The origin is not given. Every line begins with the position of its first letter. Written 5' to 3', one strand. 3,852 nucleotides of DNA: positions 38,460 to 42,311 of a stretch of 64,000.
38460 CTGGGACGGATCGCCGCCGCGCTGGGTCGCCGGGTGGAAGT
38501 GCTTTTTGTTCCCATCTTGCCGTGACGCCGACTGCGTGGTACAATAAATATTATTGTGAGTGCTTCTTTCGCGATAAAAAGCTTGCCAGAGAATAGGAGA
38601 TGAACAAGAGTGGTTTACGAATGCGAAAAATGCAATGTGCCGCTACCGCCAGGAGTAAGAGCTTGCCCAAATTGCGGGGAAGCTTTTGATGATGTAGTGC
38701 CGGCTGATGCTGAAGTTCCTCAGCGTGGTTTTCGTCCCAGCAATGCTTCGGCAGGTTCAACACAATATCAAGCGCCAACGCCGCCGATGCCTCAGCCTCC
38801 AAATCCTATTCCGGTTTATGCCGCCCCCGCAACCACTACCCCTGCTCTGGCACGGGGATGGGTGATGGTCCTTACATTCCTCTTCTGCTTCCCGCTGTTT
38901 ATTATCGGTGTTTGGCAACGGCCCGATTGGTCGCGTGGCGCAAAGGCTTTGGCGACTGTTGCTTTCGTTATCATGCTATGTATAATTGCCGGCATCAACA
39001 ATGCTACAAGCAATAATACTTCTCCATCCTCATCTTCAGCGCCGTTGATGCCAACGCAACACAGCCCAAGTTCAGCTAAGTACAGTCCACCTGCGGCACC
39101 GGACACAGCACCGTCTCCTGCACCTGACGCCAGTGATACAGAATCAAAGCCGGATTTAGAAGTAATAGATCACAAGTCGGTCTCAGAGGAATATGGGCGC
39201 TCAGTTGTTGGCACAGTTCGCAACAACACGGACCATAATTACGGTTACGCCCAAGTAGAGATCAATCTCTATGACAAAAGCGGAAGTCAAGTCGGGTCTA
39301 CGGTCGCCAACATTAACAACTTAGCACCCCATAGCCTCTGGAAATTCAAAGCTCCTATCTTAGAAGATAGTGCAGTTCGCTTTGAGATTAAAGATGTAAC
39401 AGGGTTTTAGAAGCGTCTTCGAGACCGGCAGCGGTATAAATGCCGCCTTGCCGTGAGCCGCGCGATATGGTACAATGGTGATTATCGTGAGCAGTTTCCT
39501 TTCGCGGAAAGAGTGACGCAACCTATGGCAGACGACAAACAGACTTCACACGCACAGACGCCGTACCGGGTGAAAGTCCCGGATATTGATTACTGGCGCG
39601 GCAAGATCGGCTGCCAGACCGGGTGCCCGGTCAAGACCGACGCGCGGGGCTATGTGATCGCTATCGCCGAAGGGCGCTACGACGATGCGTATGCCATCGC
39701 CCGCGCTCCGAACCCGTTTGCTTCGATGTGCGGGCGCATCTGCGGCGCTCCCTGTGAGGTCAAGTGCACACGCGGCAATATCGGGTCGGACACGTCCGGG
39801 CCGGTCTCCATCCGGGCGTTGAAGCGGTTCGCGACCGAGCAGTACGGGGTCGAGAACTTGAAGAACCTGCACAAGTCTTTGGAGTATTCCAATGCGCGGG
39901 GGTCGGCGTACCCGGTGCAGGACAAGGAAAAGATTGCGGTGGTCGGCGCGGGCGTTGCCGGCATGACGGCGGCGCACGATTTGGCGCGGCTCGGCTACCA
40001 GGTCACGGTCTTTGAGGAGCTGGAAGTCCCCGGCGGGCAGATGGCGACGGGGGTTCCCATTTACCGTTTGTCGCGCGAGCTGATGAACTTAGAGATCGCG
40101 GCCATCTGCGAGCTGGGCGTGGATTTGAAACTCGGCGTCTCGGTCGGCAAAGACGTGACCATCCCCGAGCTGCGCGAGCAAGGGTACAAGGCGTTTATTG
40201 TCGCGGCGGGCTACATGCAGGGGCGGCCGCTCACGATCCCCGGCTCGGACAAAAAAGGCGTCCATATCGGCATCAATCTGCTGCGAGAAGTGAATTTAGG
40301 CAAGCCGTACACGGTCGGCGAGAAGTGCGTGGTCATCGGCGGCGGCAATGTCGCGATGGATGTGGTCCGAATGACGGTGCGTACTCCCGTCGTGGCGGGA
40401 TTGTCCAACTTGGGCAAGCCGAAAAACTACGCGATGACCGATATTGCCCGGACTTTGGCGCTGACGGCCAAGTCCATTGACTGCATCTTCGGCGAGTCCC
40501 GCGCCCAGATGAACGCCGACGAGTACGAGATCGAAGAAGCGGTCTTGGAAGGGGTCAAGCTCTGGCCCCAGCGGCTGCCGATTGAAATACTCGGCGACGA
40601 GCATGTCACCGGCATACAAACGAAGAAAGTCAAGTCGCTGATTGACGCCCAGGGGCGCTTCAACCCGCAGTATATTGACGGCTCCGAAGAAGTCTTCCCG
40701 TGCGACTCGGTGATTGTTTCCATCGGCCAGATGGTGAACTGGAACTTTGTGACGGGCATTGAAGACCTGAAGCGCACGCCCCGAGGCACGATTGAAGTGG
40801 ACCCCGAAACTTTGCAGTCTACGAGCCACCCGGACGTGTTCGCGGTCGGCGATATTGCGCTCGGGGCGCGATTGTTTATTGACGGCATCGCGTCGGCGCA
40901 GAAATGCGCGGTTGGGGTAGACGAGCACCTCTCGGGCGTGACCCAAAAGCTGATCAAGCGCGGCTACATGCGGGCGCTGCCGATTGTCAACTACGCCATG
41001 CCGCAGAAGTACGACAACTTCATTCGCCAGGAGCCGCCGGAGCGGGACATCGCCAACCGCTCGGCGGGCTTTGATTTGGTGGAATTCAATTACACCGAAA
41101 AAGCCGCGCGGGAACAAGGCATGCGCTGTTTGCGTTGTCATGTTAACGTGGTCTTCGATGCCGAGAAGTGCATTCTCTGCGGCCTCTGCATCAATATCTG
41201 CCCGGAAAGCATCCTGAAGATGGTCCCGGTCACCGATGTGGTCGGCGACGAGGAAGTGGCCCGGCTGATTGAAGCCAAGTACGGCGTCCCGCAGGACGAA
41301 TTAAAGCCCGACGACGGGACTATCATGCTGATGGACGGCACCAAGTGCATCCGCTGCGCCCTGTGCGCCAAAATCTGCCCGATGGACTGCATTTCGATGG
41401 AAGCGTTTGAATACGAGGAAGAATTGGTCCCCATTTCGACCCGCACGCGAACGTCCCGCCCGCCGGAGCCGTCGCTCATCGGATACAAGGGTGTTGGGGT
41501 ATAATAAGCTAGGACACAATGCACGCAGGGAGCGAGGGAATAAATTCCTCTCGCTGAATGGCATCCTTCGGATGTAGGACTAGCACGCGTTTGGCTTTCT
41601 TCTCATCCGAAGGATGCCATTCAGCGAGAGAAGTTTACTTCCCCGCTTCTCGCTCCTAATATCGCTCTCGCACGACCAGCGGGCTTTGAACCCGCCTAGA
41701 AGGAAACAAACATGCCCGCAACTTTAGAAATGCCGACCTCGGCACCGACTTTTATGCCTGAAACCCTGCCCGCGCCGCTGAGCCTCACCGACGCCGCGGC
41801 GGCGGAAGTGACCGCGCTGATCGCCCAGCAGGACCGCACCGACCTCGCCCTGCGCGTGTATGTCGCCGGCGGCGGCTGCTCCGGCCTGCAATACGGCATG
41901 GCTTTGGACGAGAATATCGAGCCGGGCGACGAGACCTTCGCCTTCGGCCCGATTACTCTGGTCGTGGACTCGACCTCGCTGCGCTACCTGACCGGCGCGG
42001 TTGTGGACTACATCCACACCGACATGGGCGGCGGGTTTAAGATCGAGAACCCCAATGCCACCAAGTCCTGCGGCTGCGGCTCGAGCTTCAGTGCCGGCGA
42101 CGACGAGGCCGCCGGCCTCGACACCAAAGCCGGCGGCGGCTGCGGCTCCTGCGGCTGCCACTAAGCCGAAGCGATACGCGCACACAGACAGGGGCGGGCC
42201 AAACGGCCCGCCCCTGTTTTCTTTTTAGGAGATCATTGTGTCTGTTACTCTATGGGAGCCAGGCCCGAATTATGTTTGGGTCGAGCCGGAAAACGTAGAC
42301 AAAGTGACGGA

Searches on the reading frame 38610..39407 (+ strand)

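Call 6: search_protein_families(library=pfam, proteins=[window:38610-39407:+], max_evalue=0.01)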
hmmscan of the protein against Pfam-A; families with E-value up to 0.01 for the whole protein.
window:38610-39407:+ (266 aa): 3 families
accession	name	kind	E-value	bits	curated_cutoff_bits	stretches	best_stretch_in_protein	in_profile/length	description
PF13240.11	Zn_Ribbon_1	-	0.0014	18.8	25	1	5-24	2-21/23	zinc-ribbon domain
PF12773.13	DZR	-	0.0052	17.4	27.3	1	5-23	1-19/45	Double zinc ribbon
PF11906.13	DUF3426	-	0.0059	17.1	27.7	0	181-241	49-113/147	Protein of unknown function (DUF3426)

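Call 7: search_protein_families(library=ncbifam, proteins=[window:38610-39407:+], max_evalue=0.01)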
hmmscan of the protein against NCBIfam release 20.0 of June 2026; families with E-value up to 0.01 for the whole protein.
window:38610-39407:+ (266 aa): 1 family
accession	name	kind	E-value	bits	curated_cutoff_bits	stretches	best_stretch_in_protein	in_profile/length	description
NF038353.1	FxLYD_dom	domain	4.9e-22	77.6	23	1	197-264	4-70/71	FxLYD domain-containing protein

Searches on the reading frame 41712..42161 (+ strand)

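Call 6: search_protein_families(library=pfam, proteins=[window:41712-42161:+], max_evalue=0.01)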
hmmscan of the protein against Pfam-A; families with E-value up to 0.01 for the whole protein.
window:41712-42161:+ (150 aa): 1 family
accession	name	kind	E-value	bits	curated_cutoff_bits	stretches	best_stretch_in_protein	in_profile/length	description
PF01521.26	Fe-S_biosyn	-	9.3e-18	64.9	26.3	1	23-123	3-109/110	Iron-sulphur cluster biosynthesis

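Call 7: search_protein_families(library=ncbifam, proteins=[window:41712-42161:+], max_evalue=0.01)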
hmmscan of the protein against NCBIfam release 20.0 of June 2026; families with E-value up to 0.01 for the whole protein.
window:41712-42161:+ (150 aa): 11 families
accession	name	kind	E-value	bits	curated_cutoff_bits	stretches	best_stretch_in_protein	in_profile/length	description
NF010147.0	PRK13623.1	equivalog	1.4e-37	128.3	117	1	18-127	5-114/115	iron-sulfur cluster insertion protein ErpA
TIGR00049.1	TIGR00049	subfamily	1.3e-35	121.8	58.8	1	24-127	2-105/106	iron-sulfur cluster assembly accessory protein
TIGR01997.1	sufA_proteo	equivalog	1e-22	80.3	136.2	1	23-127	3-106/107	Fe-S cluster assembly scaffold SufA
TIGR02011.1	IscA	equivalog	9e-22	77.3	150.6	1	24-127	2-104/105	iron-sulfur cluster assembly protein IscA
NF007049.0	PRK09502.1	equivalog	7.2e-21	74.4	181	1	23-127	3-106/107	iron-sulfur cluster assembly protein IscA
NF007050.0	PRK09504.1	equivalog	2.4e-17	63.1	161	1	13-127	7-121/122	Fe-S cluster assembly scaffold SufA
NF038090.1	IscA_HesB_Se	subfamily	6.1e-17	61.8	85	1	23-124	2-101/101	IscA/HesB family protein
TIGR03341.1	YhgI_GntY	equivalog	7.1e-12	45.5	269.35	1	24-117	2-96/190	Fe-S biogenesis protein NfuA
NF008392.0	PRK11190.1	equivalog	1.5e-09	38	268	1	24-117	3-97/192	Fe-S biogenesis protein NfuA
TIGR01911.1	HesB_rel_seleno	subfamily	7e-05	23.4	66.35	1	25-112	6-92/92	HesB-like protein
NF033940.1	ErpA_rel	equivalog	0.00026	21.1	65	1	25-88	6-71/95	ErpA-related iron-sulfur cluster insertion protein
